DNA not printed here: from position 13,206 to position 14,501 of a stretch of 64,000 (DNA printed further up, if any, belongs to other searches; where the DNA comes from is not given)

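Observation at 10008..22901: ECF-sigma-headed 13-kb co-directional cluster: receptor + SDR + degenerate KAS III + alpha/beta hydrolase + AMP-ligase::hydrolase fusion (candidate undescribed lipid or hydrophobic-metabolite system)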

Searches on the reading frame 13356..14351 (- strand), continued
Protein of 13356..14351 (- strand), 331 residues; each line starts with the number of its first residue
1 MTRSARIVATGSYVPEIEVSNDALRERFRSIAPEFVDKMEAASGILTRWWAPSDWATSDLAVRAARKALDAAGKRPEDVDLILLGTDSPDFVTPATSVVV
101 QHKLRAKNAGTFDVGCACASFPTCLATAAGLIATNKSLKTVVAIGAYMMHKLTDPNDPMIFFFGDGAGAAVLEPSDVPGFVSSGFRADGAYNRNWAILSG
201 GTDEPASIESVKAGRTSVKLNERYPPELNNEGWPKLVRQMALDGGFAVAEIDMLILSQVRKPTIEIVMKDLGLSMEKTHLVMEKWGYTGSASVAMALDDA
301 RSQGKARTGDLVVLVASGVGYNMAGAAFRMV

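Call 44: search_solved_structures(query=L085:11776-13350:+, max_evalue=0.00001)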
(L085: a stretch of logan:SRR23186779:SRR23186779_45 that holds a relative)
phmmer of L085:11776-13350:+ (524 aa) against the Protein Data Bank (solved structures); distinct sequences matched with E-value up to 0.00001: 40.
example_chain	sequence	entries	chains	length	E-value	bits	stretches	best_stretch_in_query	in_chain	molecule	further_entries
3lop_A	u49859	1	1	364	7.8e-22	80.8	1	167-479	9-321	Substrate binding periplasmic protein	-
4kv7_A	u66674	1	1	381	2e-21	79.5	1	160-498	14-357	Probable leucine/isoleucine/valine-binding protein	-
3lkb_A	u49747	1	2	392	2.7e-21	79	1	161-464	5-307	Probable branched-chain amino acid ABC transporter, amino acid binding protein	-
4ey3_A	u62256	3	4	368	2.8e-18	69.1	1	160-508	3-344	Twin-arginine translocation pathway signal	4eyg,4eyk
4n03_A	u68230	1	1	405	3e-18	69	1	157-462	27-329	ABC-type branched-chain amino acid transport systems periplasmic component-like protein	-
2lbp_A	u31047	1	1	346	1e-17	67.2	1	162-420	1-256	LEUCINE-BINDING PROTEIN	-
1usg_A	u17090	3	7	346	5.4e-17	64.9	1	162-420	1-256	LEUCINE-SPECIFIC BINDING PROTEIN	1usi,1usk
7ylt_B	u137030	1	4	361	9e-17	64.1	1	163-362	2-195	Putative ABC transporter, substrate-binding protein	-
4zpj_A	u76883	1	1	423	1.1e-16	63.8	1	158-492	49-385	Extracellular ligand-binding receptor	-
1z15_A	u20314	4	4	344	1.3e-16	63.6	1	163-413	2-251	Leu/Ile/Val-binding protein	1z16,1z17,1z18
2liv_A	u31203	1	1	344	4.6e-16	61.8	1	163-413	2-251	LEUCINE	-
4gnr_A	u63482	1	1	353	7.3e-16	61.1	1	159-490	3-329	ABC transporter substrate-binding protein-branched chain amino acid transport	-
4n0q_A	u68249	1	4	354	1.6e-14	56.8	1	163-467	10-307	Leu/Ile/Val-binding protein homolog 3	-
4evs_A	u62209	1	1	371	1.8e-14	56.5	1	161-368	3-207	PUTATIVE ABC TRANSPORTER SUBUNIT, SUBSTRATE-BINDING COMPONENT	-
4f06_A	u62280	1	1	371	2e-13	53.1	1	161-367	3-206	Extracellular ligand-binding receptor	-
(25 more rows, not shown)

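Call 45: search_solved_structures(query=L084:11088-12617:+, max_evalue=0.00001)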
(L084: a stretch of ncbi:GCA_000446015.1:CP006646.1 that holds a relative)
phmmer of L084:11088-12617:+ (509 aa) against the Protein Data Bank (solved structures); distinct sequences matched with E-value up to 0.00001: 12.
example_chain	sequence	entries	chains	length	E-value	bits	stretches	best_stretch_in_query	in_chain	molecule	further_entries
3n0x_A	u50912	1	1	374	1.2e-36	129.6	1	34-410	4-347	Possible substrate binding protein of ABC transporter system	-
3nnd_B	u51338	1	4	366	1.2e-36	129.5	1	34-410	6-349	Possible substrate binding protein of ABC transporter system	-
4ey3_A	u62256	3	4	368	4.1e-17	65.2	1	103-261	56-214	Twin-arginine translocation pathway signal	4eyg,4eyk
4f06_A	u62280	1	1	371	9.3e-17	64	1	101-250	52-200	Extracellular ligand-binding receptor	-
4evs_A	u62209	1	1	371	7.2e-16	61.1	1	101-412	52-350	PUTATIVE ABC TRANSPORTER SUBUNIT, SUBSTRATE-BINDING COMPONENT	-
3i45_A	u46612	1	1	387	4.3e-12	48.6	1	104-405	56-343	Twin-arginine translocation pathway signal protein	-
3i09_A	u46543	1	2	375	6.3e-12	48.1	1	106-331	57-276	Periplasmic branched-chain amino acid-binding protein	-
4zpj_A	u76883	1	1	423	5e-10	41.8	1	106-406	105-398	Extracellular ligand-binding receptor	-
4evq_A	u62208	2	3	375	2.3e-09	39.6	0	68-263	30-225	Putative ABC transporter subunit, substrate-binding component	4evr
4maa_A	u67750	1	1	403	1.7e-08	36.8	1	109-405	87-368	Putative branched-chain amino acid ABC transporter, periplasmic amino acid-binding protein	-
3n0w_A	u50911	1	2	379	2.7e-07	32.8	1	109-307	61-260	ABC branched chain amino acid family transporter, periplasmic ligand binding protein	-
8tg1_A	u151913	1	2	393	4.7e-07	32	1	187-409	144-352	Extracellular ligand-binding receptor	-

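Call 46: search_protein_families(library=ncbifam, proteins=[L085:17903-19201:+, L087:12041-13333:+, L085:19220-20392:+, L084:113-1285:+, L084:3242-4777:+, L087:11013-12026:+, L085:11000-11740:+], max_evalue=1e-10)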
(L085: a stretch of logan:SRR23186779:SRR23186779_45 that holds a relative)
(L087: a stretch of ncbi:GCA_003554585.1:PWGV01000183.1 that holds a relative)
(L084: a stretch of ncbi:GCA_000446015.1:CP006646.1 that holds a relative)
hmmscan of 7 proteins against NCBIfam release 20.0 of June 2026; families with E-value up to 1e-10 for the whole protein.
L085:17903-19201:+ (432 aa): 4 families
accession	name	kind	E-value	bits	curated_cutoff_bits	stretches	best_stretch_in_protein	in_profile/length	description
TIGR03948.1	butyr_acet_CoA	equivalog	2e-86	290.5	674.8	1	5-431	4-439/445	butyryl-CoA:acetate CoA-transferase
TIGR03458.1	YgfH_subfam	subfamily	1.4e-31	109.7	658.7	1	208-423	250-456/489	succinate CoA transferase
NF053853.1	ScActCoATferScpC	equivalog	3.1e-27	95.4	500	1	211-423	257-460/493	succinyl-CoA:acetate CoA-transferase ScpC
NF053666.1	BtrAceCoATfers1341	equivalog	2.1e-26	92.9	740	1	211-422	252-455/492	butyryl-CoA:acetate CoA transferase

L087:12041-13333:+ (430 aa): 4 families
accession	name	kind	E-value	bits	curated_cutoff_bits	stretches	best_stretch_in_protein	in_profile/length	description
TIGR03948.1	butyr_acet_CoA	equivalog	3.6e-94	316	674.8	1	2-430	1-440/445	butyryl-CoA:acetate CoA-transferase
TIGR03458.1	YgfH_subfam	subfamily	1.8e-30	106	658.7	1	166-423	200-458/489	succinate CoA transferase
NF053853.1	ScActCoATferScpC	equivalog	9.3e-27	93.9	500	1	204-425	252-464/493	succinyl-CoA:acetate CoA-transferase ScpC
NF053666.1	BtrAceCoATfers1341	equivalog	1.1e-26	93.8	740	1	151-421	186-456/492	butyryl-CoA:acetate CoA transferase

L085:19220-20392:+ (390 aa): 34 families (the best 25 are shown)
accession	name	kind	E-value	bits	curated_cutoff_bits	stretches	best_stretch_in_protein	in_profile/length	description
TIGR01930.1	AcCoA-C-Actrans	subfamily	1.3e-139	465.5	240.55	1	10-388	5-385/385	acetyl-CoA C-acyltransferase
NF006552.0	PRK09051.1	subfamily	4.2e-136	454.3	565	1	2-390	4-395/395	beta-ketothiolase BktB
NF006086.0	PRK08235.1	equivalog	2.1e-131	438.6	526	1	6-388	6-391/393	acetyl-CoA C-acetyltransferase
NF042999.1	bketothiol_BktB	equivalog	9.9e-129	430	725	1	2-390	3-394/394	beta-ketothiolase BktB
NF004206.0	PRK05656.1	subfamily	1.3e-128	429.4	688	1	1-389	1-392/392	acetyl-CoA C-acetyltransferase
NF004853.0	PRK06205.1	subfamily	5.1e-119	397.9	551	1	1-390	1-403/404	acetyl-CoA C-acetyltransferase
NF005152.0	PRK06633.1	equivalog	9.4e-115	383.3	675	1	2-390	3-392/392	acetyl-CoA C-acetyltransferase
TIGR02430.1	pcaF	equivalog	2e-106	356.4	597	1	3-390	2-400/400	3-oxoadipyl-CoA thiolase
NF006551.0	PRK09050.1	subfamily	2.4e-105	352.9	605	1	1-390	1-401/401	3-oxoadipyl-CoA thiolase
NF005404.0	PRK06954.1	subfamily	2.6e-103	346.1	687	1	3-388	8-395/397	acetyl-CoA C-acetyltransferase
NF042967.1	AcCoAtase_PhaA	equivalog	5.4e-103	345.2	740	1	1-390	1-396/396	acetyl-CoA acetyltransferase PhaA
NF005805.0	PRK07661.1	equivalog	1.4e-100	337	633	1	1-388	1-389/391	acetyl-CoA C-acetyltransferase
NF005033.0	PRK06445.1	equivalog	1.9e-100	336.8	511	1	23-390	30-395/395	acetyl-CoA C-acetyltransferase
NF004983.0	PRK06366.1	equivalog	5.1e-97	325.3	627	1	1-388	1-385/388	acetyl-CoA C-acetyltransferase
NF006001.0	PRK08131.1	equivalog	1.1e-96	324.3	622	1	2-390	2-400/401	3-oxoadipyl-CoA thiolase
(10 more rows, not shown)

L084:113-1285:+ (390 aa): 20 families
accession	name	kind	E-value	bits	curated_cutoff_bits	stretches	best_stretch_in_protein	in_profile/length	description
NF004720.0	PRK06064.1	subfamily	1.2e-122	409.4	420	1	10-390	4-387/389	thiolase domain-containing protein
NF053570.1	AcCoTHIOL_METTL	equivalog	8.3e-101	337.6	600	1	10-389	4-382/385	acetyl-CoA acetyltransferase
NF009228.0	PRK12578.1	subfamily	1.4e-96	323.5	485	1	9-390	4-387/387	thiolase domain-containing protein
NF005704.0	PRK07516.1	subfamily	9.4e-94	314.5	412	1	11-390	5-387/389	thiolase domain-containing protein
NF004810.0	PRK06157.1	equivalog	3.5e-80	270.1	403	1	9-387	8-392/400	acetyl-CoA acetyltransferase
NF006102.0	PRK08256.1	subfamily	2.1e-79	267.5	436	1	10-389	5-391/394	lipid-transfer protein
NF004982.0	PRK06365.1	equivalog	2.9e-75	253.9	695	2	12-259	20-268/430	thiolase domain-containing protein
NF004721.0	PRK06065.1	equivalog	1.8e-69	234.5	455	1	7-388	9-391/393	thiolase domain-containing protein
NF006180.0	PRK08313.1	subfamily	5.8e-66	222.9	514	1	9-381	5-375/389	thiolase domain-containing protein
NF004936.0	PRK06289.1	equivalog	7.5e-63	212.7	375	1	12-388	7-401/405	acetyl-CoA acetyltransferase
NF053628.1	BnzsclthlBbsBGT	equivalog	1.8e-59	201.5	750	1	76-373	67-364/389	benzoylsuccinyl-CoA thiolase subunit BbsB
NF004715.0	PRK06059.1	equivalog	2.1e-58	198.2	424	1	27-387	22-397/399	lipid-transfer protein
NF004811.0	PRK06158.1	subfamily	7.6e-57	193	421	1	5-388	5-378/384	acetyl-CoA acetyltransferase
NF004722.0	PRK06066.1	equivalog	3.4e-51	174.4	516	1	9-389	5-384/385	thiolase domain-containing protein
NF005892.0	PRK07855.1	subfamily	1.5e-40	139.3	469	1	8-385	6-386/390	lipid-transfer protein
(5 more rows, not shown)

L084:3242-4777:+ (511 aa): 97 families (the best 25 are shown)
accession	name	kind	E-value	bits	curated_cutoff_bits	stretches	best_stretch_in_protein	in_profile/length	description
NF004837.0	PRK06187.1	subfamily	5.6e-118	394.5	476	1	37-502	30-522/531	long-chain-fatty-acid--CoA ligase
NF005307.0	PRK06839.1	equivalog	4.7e-111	371.9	748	1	14-498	5-489/496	o-succinylbenzoate--CoA ligase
NF052269.1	Staph_lig_FadD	equivalog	8.4e-106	354.3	650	1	15-499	4-490/499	long-chain-fatty-acid--CoA ligase FadD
NF002966.0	PRK03640.1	equivalog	3.2e-94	316.2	556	1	13-499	4-477/483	o-succinylbenzoate--CoA ligase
NF006182.0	PRK08316.1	subfamily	3.8e-94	316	663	1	35-501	31-516/523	fatty acyl-CoA synthetase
TIGR01923.1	menE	equivalog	2e-90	303.8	330.15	1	42-497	1-441/442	o-succinylbenzoate--CoA ligase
NF006572.0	PRK09088.1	equivalog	1.9e-83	280.8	696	1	20-500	10-485/491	acyl-CoA synthetase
NF006181.0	PRK08314.1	subfamily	4.4e-80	269.5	705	1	157-495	201-547/563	long-chain-fatty-acid--CoA ligase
NF005702.0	PRK07514.1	subfamily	2e-78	264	558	1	39-499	28-497/506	malonyl-CoA synthase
NF004114.0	PRK05605.1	equivalog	4.4e-78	263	766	1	157-498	218-565/575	long-chain-fatty-acid--CoA ligase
NF005676.0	PRK07470.1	equivalog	1.4e-77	261.6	774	1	39-499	44-526/544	acyl-CoA synthetase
NF009233.0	PRK12583.1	subfamily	1.6e-77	261.2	832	1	155-496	196-544/558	fatty acid CoA ligase family protein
NF005714.0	PRK07529.1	subfamily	3.5e-77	260.2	632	1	137-499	195-573/640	acyl-CoA synthetase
NF052580.1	Str24CoAsynCasG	equivalog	7.4e-76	255.6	750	1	38-499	63-547/548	steroid-24-oyl-CoA synthetase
NF005857.1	PRK07786.1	exception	4.1e-75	253.2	733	1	38-503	32-513/513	fatty-acid--CoA ligase FadD5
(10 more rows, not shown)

L087:11013-12026:+ (337 aa): 8 families
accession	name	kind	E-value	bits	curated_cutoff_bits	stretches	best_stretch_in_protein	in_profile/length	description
NF005308.0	PRK06840.1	equivalog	2.7e-146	486.9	315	1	4-337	3-336/339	3-oxoacyl-ACP synthase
TIGR00747.1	fabH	subfamily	4e-37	128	292.1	1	5-336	2-322/322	beta-ketoacyl-ACP synthase III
NF006829.0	PRK09352.1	subfamily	6.5e-35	120.6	249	1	5-336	4-321/322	beta-ketoacyl-ACP synthase 3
NF004623.0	PRK05963.1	equivalog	1.7e-23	83.5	437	1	6-332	6-324/328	beta-ketoacyl-ACP synthase III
NF005541.0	PRK07204.1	equivalog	7.9e-20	71.5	402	1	7-329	6-322/329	beta-ketoacyl-ACP synthase III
NF003274.0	PRK04262.1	equivalog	3.2e-19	69.2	244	1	5-175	2-166/347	hydroxymethylglutaryl-CoA synthase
TIGR00748.1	HMG_CoA_syn_Arc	equivalog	1.2e-14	54.4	353.35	1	6-143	2-138/345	hydroxymethylglutaryl-CoA synthase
NF005703.0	PRK07515.1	equivalog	1.6e-14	53.6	304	1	55-178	97-215/373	beta-ketoacyl-ACP synthase III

L085:11000-11740:+ (246 aa): 230 families (the best 25 are shown)
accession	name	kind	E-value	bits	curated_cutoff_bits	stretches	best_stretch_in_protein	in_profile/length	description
TIGR01830.1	3oxo_ACP_reduc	equivalog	1.2e-96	323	297.75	1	8-244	1-238/239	3-oxoacyl-[acyl-carrier-protein] reductase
NF004198.0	PRK05653.1-3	equivalog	9e-94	313.5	296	1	3-246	5-248/248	3-oxoacyl-ACP reductase FabG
NF004197.0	PRK05653.1-1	equivalog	8.4e-85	284.4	332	1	3-245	5-247/249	3-oxoacyl-ACP reductase FabG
NF009466.0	PRK12826.1-2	subfamily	4.5e-81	272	222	1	5-244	3-244/248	3-oxoacyl-ACP reductase FabG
NF009464.0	PRK12824.1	subfamily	1.5e-77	260.6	269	1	5-244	2-242/245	3-oxoacyl-ACP reductase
NF004791.0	PRK06138.1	equivalog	1.8e-77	260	312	1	1-246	1-251/252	SDR family oxidoreductase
NF004199.0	PRK05653.1-4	equivalog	7.6e-77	258.2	301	1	1-245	1-246/247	3-oxoacyl-ACP reductase FabG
TIGR01829.1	AcAcCoA_reduct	subfamily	1.6e-75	253.9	302.1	1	6-245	1-241/242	acetoacetyl-CoA reductase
NF006072.0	PRK08217.1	subfamily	3.7e-75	253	298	1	1-246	1-253/253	3-ketoacyl-(acyl-carrier-protein) reductase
NF005559.1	PRK07231.1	subfamily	3.5e-74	249.5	215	1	2-245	1-248/249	glucose 1-dehydrogenase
NF052558.1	MBtsdlDhBudC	equivalog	3e-71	239.9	270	1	3-245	1-242/250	meso-2,3-butanediol dehydrogenase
NF006110.0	PRK08261.1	equivalog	1.9e-70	238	410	1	4-242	213-448/454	3-oxoacyl-ACP reductase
NF053542.1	FlxB_rubin_SDR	equivalog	3.4e-70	236.5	340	1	6-244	1-239/239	flexirubin biosynthesis SDR family reductase FlxB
NF004818.0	PRK06172.1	equivalog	5.5e-70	235.6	336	1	1-245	3-251/253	SDR family oxidoreductase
NF004200.0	PRK05653.1-5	equivalog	6.5e-68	228.9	273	1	6-244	3-241/242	3-oxoacyl-ACP reductase FabG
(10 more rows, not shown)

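Call 55: search_protein_families(library=pfam, proteins=[L084:1282-2256:+], max_evalue=1)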
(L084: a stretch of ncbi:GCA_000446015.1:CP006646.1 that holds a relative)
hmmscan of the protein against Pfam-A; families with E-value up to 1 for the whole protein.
L084:1282-2256:+ (324 aa): 8 families
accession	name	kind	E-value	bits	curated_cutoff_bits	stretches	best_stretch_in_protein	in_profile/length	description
PF00106.31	adh_short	-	2.9e-63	213.3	26.6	1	80-267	1-187/195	short chain dehydrogenase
PF13561.12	adh_short_C2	-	3.9e-57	194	27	1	89-318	6-236/236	Enoyl-(Acyl carrier protein) reductase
PF08659.16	KR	-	1.8e-21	77.3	22.6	1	82-241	3-161/180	KR domain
PF08643.16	DUF1776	-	0.00013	21.9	25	1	80-258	4-195/294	Fungal family of unknown function (DUF1776)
PF01370.27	Epimerase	-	0.00071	19.5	20.9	1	82-150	1-62/240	NAD dependent epimerase/dehydratase family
PF05368.20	NmrA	-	0.0017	18.4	27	1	79-150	2-69/298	NmrA-like family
PF02737.24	3HCDH_N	-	0.045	14.1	22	1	91-131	10-48/180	3-hydroxyacyl-CoA dehydrogenase, NAD binding domain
PF23441.1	SDR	-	0.1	12.4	27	1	226-265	160-197/258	SDR-like rossmann domain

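Call 58: find_related_loci(query=A2, collection=metagenome_contigs, flank=10000)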
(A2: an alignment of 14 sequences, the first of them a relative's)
Query A2 (328 aa) in metagenome_contigs; peptide patterns used: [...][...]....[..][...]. (x = any residue, [..] = any of these).
600 stretches matched a pattern (row limit reached: there are more); 547 encode a relative of the query (tblastn E <= 1e-3); the best 80 are kept; 80 distinct loci.
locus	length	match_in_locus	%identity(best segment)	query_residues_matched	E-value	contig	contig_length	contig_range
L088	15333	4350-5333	89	1-328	0e+0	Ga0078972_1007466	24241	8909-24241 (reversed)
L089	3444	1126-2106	64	1-328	7e-149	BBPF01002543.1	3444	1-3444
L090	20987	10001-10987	57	1-328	2e-127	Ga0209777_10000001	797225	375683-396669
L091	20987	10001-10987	57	1-328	4e-127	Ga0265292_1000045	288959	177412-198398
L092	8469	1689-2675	57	1-328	1e-125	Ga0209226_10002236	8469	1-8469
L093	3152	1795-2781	55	1-328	4e-126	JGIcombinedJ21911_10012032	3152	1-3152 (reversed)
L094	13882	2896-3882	55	1-328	6e-122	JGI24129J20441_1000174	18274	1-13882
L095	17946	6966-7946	50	2-328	1e-111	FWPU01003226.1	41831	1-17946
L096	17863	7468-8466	48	2-327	4e-105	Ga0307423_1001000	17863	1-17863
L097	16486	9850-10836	47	1-327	4e-104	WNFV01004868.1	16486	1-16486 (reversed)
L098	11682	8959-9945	47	1-327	1e-103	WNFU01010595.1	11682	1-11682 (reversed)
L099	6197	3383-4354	48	5-327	8e-104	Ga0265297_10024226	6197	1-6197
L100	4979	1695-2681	47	1-327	1e-103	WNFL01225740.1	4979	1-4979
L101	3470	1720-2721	47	1-327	8e-105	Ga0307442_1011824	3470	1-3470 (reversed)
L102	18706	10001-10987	46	1-327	6e-103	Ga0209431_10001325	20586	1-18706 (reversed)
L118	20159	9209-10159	50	6-322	6e-100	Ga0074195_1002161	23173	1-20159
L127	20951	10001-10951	48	5-322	3e-98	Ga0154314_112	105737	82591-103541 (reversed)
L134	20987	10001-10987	45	1-327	6e-98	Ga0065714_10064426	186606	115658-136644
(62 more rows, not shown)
